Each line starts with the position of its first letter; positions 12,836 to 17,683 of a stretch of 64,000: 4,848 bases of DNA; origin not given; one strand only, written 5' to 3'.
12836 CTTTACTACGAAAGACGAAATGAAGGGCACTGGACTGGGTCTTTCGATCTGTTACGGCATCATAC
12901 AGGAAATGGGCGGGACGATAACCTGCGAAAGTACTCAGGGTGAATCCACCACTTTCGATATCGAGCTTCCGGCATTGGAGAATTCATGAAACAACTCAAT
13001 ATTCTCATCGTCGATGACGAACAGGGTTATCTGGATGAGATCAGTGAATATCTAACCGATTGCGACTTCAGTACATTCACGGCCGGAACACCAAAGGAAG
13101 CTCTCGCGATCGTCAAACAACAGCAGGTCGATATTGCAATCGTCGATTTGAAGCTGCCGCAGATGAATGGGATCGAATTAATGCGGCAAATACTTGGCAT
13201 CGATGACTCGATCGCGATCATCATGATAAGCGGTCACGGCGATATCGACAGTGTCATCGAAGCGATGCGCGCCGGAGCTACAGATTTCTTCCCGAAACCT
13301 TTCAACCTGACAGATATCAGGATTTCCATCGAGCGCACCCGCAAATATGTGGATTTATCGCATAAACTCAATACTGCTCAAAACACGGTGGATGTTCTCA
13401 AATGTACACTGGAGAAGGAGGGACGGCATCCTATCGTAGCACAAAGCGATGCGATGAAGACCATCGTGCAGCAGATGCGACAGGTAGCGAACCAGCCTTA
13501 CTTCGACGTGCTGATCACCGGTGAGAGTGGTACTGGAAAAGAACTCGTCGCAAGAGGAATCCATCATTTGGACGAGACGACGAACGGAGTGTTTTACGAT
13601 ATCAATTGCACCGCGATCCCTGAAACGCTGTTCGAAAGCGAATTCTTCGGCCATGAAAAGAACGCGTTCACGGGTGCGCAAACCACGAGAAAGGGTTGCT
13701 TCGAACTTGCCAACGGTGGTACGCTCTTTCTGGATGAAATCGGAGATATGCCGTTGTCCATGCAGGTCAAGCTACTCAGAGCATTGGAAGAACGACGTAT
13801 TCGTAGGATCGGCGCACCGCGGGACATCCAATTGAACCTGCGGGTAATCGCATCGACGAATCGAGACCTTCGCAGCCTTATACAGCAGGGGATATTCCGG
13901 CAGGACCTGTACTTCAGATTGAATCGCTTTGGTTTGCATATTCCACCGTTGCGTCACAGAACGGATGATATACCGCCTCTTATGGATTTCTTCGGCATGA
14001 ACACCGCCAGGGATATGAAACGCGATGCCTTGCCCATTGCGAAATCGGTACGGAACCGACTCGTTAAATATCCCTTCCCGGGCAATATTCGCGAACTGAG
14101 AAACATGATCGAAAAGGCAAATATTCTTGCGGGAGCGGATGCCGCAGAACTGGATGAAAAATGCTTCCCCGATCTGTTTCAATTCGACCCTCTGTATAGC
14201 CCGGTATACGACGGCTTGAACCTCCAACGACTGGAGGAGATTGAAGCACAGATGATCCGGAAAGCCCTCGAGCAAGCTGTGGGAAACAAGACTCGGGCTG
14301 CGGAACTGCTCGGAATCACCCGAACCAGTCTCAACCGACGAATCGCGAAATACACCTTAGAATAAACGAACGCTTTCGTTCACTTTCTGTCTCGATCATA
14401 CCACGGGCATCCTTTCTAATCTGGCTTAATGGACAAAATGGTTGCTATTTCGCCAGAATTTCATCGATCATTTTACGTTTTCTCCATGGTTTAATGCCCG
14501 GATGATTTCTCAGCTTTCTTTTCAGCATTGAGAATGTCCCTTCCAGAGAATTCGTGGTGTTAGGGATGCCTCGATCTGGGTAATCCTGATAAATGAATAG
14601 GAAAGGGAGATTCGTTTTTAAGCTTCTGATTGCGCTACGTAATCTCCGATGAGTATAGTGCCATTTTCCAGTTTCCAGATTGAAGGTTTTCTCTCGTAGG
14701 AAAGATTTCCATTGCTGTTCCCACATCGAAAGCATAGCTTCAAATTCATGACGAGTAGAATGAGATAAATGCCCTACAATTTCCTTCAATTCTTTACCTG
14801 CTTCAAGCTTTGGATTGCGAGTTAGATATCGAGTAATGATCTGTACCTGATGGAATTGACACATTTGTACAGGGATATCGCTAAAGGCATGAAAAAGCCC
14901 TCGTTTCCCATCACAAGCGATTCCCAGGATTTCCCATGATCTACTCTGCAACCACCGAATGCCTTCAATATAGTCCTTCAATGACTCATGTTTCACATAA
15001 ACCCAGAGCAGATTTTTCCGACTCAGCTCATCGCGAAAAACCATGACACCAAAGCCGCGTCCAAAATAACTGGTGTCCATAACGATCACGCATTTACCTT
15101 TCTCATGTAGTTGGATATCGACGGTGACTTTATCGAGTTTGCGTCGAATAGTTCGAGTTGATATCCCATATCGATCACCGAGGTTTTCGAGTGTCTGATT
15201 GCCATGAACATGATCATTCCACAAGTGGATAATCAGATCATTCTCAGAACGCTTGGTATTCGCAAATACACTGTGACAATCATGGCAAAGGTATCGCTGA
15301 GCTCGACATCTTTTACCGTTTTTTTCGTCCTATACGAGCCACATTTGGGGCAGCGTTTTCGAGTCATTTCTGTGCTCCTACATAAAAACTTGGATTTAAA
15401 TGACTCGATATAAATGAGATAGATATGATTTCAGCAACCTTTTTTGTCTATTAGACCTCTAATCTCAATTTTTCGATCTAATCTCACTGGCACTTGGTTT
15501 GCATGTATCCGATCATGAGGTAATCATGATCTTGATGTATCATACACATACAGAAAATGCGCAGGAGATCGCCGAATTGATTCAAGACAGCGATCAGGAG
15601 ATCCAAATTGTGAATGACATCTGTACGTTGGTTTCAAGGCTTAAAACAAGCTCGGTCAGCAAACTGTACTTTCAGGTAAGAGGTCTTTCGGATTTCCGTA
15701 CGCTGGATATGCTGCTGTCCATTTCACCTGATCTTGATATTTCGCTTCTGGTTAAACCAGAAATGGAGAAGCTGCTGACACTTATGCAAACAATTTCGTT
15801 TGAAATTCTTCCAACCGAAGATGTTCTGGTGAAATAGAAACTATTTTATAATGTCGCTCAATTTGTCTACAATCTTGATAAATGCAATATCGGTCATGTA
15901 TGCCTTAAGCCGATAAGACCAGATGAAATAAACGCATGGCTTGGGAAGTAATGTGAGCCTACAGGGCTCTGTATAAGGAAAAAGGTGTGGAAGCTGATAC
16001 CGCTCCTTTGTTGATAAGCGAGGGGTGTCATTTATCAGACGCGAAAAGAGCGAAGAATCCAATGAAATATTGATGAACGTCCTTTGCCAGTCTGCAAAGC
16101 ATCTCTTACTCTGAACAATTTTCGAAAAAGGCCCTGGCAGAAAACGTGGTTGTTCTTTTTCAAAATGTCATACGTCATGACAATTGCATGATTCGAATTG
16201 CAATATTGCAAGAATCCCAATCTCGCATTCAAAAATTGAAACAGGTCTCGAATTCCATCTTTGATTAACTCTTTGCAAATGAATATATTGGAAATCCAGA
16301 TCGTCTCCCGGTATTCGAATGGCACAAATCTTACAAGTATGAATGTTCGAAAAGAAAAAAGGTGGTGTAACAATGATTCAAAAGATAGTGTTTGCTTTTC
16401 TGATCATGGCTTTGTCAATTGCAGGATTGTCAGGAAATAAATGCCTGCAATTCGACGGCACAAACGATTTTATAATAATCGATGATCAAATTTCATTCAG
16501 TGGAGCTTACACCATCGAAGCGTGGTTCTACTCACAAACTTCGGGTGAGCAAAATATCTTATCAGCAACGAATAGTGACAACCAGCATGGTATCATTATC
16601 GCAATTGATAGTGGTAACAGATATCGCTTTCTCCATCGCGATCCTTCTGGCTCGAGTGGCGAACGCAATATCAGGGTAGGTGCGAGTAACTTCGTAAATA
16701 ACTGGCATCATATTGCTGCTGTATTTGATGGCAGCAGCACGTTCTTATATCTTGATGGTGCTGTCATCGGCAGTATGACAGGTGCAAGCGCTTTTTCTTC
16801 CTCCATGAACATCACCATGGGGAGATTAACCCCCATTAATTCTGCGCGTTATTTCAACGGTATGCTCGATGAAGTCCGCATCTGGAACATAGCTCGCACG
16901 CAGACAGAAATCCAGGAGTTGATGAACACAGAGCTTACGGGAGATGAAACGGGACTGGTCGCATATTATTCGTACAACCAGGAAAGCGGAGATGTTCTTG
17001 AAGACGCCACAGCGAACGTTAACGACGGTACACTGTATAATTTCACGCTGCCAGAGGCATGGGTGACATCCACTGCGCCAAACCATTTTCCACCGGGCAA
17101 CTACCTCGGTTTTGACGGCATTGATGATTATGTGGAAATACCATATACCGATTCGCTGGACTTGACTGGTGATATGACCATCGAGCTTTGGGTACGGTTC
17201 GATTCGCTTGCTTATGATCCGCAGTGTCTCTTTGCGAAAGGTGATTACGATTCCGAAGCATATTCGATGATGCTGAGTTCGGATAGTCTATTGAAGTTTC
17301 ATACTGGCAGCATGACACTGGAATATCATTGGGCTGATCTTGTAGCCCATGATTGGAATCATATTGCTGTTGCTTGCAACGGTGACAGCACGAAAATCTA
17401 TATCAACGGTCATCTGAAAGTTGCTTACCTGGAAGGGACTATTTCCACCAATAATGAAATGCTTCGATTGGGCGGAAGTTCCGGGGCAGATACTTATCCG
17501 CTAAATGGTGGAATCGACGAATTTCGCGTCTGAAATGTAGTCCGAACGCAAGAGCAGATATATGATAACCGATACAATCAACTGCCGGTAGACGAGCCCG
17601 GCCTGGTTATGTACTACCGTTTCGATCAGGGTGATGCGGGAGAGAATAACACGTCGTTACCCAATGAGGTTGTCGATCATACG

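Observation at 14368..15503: The same 14-bp palindrome sits at the same distance upstream of two sigma-54 promoters, and an IS insertion has pushed one copy ~1 kb away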

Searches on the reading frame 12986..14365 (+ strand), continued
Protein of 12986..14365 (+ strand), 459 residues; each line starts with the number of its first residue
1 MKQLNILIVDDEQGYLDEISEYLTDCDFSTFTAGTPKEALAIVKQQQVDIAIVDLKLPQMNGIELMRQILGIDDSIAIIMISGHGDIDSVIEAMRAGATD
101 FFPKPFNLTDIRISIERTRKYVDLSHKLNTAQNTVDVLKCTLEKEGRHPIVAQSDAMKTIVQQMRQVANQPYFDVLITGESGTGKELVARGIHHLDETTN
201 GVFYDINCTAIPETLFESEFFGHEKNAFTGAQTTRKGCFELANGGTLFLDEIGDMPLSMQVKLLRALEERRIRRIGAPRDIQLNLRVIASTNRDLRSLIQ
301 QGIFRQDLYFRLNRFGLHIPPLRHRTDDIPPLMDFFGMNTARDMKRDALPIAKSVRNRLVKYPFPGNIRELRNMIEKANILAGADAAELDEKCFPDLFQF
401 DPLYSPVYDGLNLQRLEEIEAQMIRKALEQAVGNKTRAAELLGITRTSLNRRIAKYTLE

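Call 73: find_encoding_contigs(protein=P0012, flank=4000, max_places=1)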
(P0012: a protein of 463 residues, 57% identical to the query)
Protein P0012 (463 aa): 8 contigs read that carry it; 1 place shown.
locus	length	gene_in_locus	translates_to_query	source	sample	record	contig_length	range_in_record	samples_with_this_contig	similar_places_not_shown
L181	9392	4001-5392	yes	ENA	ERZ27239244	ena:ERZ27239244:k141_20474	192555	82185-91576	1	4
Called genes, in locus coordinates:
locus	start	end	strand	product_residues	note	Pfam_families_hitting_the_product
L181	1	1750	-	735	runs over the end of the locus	PF13860:FlgD_ig (weak), PF18962:Por_Secre_tail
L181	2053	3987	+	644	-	PF17874:TPR_MalT, PF07719:TPR_2 (faint), PF13428:TPR_14 (faint), PF00515:TPR_1 (faint), PF13181:TPR_8 (faint), PF14938:SNAP (faint), PF13424:TPR_12, PF02518:HATPase_c, +2 more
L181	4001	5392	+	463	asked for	PF00072:Response_reg, PF00158:Sigma54_activat, PF14532:Sigma54_activ_2, PF07728:AAA_5, PF25601:AAA_lid_14, PF02954:HTH_8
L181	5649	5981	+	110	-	-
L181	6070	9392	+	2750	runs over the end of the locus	PF02210:Laminin_G_2 (faint), PF13385:Laminin_G_3, PF02415:Chlam_PMP (faint), PF13385:Laminin_G_3, PF13205:Big_5 (weak)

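Call 74: find_encoding_contigs(protein=P0020, flank=4000, max_places=1)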
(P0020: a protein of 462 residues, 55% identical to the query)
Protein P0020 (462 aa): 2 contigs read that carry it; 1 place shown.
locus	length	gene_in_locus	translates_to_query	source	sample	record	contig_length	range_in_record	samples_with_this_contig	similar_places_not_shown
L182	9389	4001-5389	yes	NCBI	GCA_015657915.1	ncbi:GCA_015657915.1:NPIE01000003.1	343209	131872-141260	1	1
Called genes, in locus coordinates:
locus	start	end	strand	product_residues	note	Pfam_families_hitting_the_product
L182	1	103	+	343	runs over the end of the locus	PF05496:RuvB_N, PF00004:AAA, PF07728:AAA_5 (faint), PF17864:AAA_lid_4, PF05491:WHD_RuvB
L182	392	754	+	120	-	-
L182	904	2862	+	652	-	PF13181:TPR_8 (faint), PF00515:TPR_1 (faint), PF07719:TPR_2 (faint), PF13424:TPR_12, PF17874:TPR_MalT, PF13424:TPR_12 (weak), PF00512:HisKA (weak), PF02518:HATPase_c, +1 more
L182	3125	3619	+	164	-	PF04480:DUF559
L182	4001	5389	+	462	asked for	PF00072:Response_reg, PF00004:AAA (faint), PF00158:Sigma54_activat, PF14532:Sigma54_activ_2, PF07728:AAA_5, PF25601:AAA_lid_14, PF02954:HTH_8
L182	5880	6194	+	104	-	-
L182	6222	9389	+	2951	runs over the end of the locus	PF02210:Laminin_G_2 (weak), PF07953:Toxin_R_bind_N (weak), PF13385:Laminin_G_3, PF02415:Chlam_PMP (faint), PF13229:Beta_helix (faint), PF13385:Laminin_G_3, PF13620:CarboxypepD_reg (faint), PF13205:Big_5 (faint)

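Call 75: find_encoding_contigs(protein=P0027, flank=4000, max_places=1)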
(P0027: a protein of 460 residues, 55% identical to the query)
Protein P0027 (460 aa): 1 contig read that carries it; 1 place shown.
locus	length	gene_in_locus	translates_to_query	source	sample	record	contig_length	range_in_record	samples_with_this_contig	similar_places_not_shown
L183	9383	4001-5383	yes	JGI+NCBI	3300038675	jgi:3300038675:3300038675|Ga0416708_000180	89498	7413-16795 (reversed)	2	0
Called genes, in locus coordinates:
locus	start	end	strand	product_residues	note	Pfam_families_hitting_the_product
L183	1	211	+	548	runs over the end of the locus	PF06739:SBBP (faint)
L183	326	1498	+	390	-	PF03781:FGE-sulfatase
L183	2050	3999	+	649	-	PF13428:TPR_14 (faint), PF00515:TPR_1 (faint), PF13424:TPR_12, PF17874:TPR_MalT (weak), PF28559:TPR_SusR (weak), PF13424:TPR_12, PF00512:HisKA, PF02518:HATPase_c, +6 more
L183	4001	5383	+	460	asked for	PF00072:Response_reg, PF00158:Sigma54_activat, PF14532:Sigma54_activ_2, PF07728:AAA_5 (weak), PF25601:AAA_lid_14, PF02954:HTH_8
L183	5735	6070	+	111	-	-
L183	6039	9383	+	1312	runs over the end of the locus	PF13385:Laminin_G_3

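Call 76: find_encoding_contigs(protein=P0042, flank=4000, max_places=1)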
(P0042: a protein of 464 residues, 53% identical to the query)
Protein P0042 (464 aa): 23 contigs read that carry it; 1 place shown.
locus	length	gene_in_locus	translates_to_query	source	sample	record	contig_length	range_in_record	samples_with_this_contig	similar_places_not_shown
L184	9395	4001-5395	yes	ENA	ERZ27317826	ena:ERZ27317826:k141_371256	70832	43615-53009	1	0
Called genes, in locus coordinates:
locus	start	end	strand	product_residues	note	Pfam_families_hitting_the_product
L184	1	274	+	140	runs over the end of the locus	PF00892:EamA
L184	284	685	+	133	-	-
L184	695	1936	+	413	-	PF02275:CBAH, PF03417:AAT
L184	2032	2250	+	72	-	-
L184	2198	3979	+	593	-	PF00515:TPR_1 (faint), PF07719:TPR_2 (faint), PF13181:TPR_8 (faint), PF13424:TPR_12, PF13424:TPR_12, PF17874:TPR_MalT (weak), PF00512:HisKA (weak), PF02518:HATPase_c, +2 more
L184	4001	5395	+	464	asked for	PF00072:Response_reg, PF00158:Sigma54_activat, PF01078:Mg_chelatase (faint), PF14532:Sigma54_activ_2, PF07728:AAA_5 (weak), PF25601:AAA_lid_14, PF02954:HTH_8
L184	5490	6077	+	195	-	PF01797:Y1_Tnp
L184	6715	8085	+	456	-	PF07581:Glug (weak)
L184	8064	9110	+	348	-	PF13585:CHU_C (weak), PF13860:FlgD_ig, PF18962:Por_Secre_tail (weak)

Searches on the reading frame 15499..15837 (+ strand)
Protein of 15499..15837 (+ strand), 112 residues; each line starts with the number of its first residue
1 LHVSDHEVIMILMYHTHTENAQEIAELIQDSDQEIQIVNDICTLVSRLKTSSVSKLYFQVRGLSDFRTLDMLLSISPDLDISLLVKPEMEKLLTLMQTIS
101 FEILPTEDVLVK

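Call 11: search_protein_families(library=pfam, proteins=[window:15499-15837:+], max_evalue=0.01)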
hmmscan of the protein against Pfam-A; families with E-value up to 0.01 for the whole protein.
window:15499-15837:+ (112 aa): 0 families

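Call 48: search_protein_families(library=ncbifam, proteins=[window:15526-15837:+], max_evalue=0.01)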
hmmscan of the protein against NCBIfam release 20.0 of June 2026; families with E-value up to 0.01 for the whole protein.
window:15526-15837:+ (103 aa): 0 families
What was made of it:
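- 15526..15837 (+): Small gene (103 aa), target 2; predicted CheY-like fold without the phospho-acceptor aspartate (pseudo-receiver). No Pfam or NCBIfam hit (calls 11, 48).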

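Call 53: find_homologous_proteins(query=window:15526-15837:+, max_evalue=0.001)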
Query window:15526-15837:+ (103 aa): 4 proteins with E <= 0.001 among 7 candidates.
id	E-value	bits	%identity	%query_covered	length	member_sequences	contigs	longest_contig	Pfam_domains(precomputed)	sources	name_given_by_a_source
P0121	2.7e-56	205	100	100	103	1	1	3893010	-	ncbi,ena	-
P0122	7.2e-38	146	74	100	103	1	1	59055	-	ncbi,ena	-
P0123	4.4e-31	124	64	95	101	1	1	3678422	-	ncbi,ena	-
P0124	1.9e-22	97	68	75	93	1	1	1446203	-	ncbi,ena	-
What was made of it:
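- Tried and rejected: Word-indexed search with the small protein (call 53).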

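Call 68: predict_structure(alignment_id=A5)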
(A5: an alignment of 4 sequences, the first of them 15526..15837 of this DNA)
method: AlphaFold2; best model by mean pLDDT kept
length: 103 residues; sequences in the alignment: 4
mean_pLDDT: 81.0   pTM: 0.75
mean pLDDT of the five models: 81.0, 78.2, 73.1, 73.1, 67.5
residues with pLDDT >= 90: 17; 70-90: 73; 50-70: 10; < 50: 3
segments of 3 or more residues with pLDDT < 50: 101-103
pLDDT, mean of each block of 10 residues (from residue 1): 82 78 77 90 89 86 89 86 73 72 41
secondary structure, 60 per line:
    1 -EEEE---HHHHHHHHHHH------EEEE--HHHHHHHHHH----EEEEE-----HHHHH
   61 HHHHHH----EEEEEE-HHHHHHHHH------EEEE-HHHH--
elements in order: E2-5 H9-19 E26-29 H32-41 E46-50 H56-66 E71-76 H78-86 E93-96 H98-101

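Call 72: fold_search(model_id=the predicted structure, library=pdb)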
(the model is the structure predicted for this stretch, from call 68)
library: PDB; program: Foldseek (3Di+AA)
matches with E <= 10: 1271; with E <= 0.001: 0
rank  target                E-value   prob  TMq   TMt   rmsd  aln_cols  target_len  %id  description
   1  6xeh_MODEL_1_A        3.4e-03  1.00  0.68  0.58   3.5       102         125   16  Solution NMR Structure of DE NOVO DESIGNED Rossmann 2x3 Fold Protein r2x3_168, Northeast Structural Genomics C (released 2020-08-05)
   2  5u8m_A                3.6e-03  1.00  0.71  0.36   3.7       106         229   14  A novel family of redox sensors in the streptococci evolved from two-component response regulators (released 2017-12-20)
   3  8p6f_B                4.8e-03  1.00  0.70  0.17   4.3       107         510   12  Crystal structure of PorX-Fj (released 2024-04-03)
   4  7pva_D                4.8e-03  1.00  0.69  0.17   4.5       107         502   10  1.9 Angstrom crystal structure of dimeric PorX, co-crystallized in the presence of zinc (released 2022-12-14)
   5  7pva_B                5.1e-03  1.00  0.70  0.17   4.4       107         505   10  1.9 Angstrom crystal structure of dimeric PorX, co-crystallized in the presence of zinc (released 2022-12-14)
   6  4lda_D                5.1e-03  1.00  0.63  0.55   4.0       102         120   13  Crystal structure of a CheY-like protein (tadZ) from Pseudomonas aeruginosa PAO1 at 2.70 A resolution (released 2013-07-24)
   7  4lda_G                5.5e-03  1.00  0.63  0.56   4.0       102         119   13  Crystal structure of a CheY-like protein (tadZ) from Pseudomonas aeruginosa PAO1 at 2.70 A resolution (released 2013-07-24)
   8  6eo3_B                5.9e-03  1.00  0.68  0.38   4.1       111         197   14  Conformational dynamism for DNA interaction in Salmonella typhimurium RcsB response regulator. S207C P212121 (released 2017-11-15)
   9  8ju8                  5.9e-03  1.00  0.61  0.48   4.7       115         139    9  de novo designed protein (released 2023-07-26)
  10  4dad                  7.2e-03  1.00  0.69  0.55   3.5       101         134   17  Crystal structure of a Putative pilus assembly-related protein (BPSS2195) from Burkholderia pseudomallei K96243 at 2.50  (released 2012-01-25)
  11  4lda_F                7.2e-03  1.00  0.64  0.56   4.0       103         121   13  Crystal structure of a CheY-like protein (tadZ) from Pseudomonas aeruginosa PAO1 at 2.70 A resolution (released 2013-07-24)
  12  4lda_A                7.7e-03  1.00  0.61  0.51   4.7       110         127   11  Crystal structure of a CheY-like protein (tadZ) from Pseudomonas aeruginosa PAO1 at 2.70 A resolution (released 2013-07-24)
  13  9of7_B                8.2e-03  1.00  0.64  0.58   5.7       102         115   13  Structure of the Acinetobacter baumannii Response Regulator PmrA Receiver Domain G54E Mutation (released 2025-11-26)
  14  4lda_B                8.8e-03  1.00  0.64  0.54   3.9       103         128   13  Crystal structure of a CheY-like protein (tadZ) from Pseudomonas aeruginosa PAO1 at 2.70 A resolution (released 2013-07-24)
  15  4lda_E                8.8e-03  1.00  0.64  0.56   4.0       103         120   14  Crystal structure of a CheY-like protein (tadZ) from Pseudomonas aeruginosa PAO1 at 2.70 A resolution (released 2013-07-24)
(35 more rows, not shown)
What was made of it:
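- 15526..15837 (+): AlphaFold2 pLDDT 81; receiver-domain matches with TM about 0.7 but weak E-values (calls 68, 72).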

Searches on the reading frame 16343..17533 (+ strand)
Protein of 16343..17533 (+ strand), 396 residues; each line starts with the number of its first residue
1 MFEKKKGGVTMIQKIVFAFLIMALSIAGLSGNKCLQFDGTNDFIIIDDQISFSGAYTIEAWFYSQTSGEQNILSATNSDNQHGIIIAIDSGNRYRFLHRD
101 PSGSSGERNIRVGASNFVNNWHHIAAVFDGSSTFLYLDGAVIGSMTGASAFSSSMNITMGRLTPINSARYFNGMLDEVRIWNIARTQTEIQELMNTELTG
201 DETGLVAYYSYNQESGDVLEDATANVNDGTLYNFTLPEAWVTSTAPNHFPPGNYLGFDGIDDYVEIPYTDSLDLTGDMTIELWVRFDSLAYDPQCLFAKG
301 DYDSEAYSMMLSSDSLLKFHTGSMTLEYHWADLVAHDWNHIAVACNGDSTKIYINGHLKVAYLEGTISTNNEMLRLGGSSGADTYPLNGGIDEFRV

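Call 11: search_protein_families(library=pfam, proteins=[window:16343-17533:+], max_evalue=0.01)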
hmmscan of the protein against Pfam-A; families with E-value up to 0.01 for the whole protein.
window:16343-17533:+ (396 aa): 3 families
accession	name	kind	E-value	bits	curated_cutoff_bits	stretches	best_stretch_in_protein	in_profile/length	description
PF13385.13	Laminin_G_3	-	5.4e-49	166.7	27.6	2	38-191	1-151/151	Concanavalin A-like lectin/glucanases superfamily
PF06439.18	3keto-disac_hyd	-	0.00018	22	26.8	0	334-370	123-159/187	3-keto-disaccharide hydrolase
PF02210.31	Laminin_G_2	-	0.0011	19.9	22.9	0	80-180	17-123/126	Laminin G domain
